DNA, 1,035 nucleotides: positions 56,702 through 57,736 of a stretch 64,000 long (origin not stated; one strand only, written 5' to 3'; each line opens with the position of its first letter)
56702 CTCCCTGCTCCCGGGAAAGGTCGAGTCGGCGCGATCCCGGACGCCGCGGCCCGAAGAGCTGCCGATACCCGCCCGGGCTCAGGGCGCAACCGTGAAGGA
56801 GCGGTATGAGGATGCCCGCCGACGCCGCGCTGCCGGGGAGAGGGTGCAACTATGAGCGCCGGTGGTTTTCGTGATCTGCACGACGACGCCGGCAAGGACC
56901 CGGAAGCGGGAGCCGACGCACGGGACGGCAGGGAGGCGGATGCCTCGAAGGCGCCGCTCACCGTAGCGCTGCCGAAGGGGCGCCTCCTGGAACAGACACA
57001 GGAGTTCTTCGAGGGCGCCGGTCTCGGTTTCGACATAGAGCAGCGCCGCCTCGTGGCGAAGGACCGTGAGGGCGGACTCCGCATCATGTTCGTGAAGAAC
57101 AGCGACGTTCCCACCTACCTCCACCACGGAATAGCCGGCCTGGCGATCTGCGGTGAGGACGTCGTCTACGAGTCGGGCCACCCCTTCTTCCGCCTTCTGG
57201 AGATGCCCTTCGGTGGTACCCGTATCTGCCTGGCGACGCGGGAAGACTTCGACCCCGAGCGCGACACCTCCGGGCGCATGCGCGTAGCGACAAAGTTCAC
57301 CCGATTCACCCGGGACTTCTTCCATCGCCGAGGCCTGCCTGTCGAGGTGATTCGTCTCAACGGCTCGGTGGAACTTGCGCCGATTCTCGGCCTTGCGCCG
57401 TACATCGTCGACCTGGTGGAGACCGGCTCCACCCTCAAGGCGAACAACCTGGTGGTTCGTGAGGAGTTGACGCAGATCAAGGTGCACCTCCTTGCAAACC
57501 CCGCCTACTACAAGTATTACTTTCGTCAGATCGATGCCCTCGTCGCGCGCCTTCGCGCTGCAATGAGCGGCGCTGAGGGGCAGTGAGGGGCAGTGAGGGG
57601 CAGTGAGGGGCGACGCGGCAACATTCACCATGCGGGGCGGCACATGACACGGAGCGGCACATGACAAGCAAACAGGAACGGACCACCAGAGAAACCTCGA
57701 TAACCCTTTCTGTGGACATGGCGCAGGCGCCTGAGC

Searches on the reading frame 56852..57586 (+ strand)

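Call 44: search_protein_families(library=pfam, max_evalue=0.00001, proteins=[window:56852-57586:+])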
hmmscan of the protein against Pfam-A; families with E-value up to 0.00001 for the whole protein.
window:56852-57586:+ (244 aa): 1 family
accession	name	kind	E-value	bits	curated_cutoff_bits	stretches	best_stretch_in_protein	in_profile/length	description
PF01634.23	HisG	-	6e-44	150.2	25.5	1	82-235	1-157/158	ATP phosphoribosyltransferase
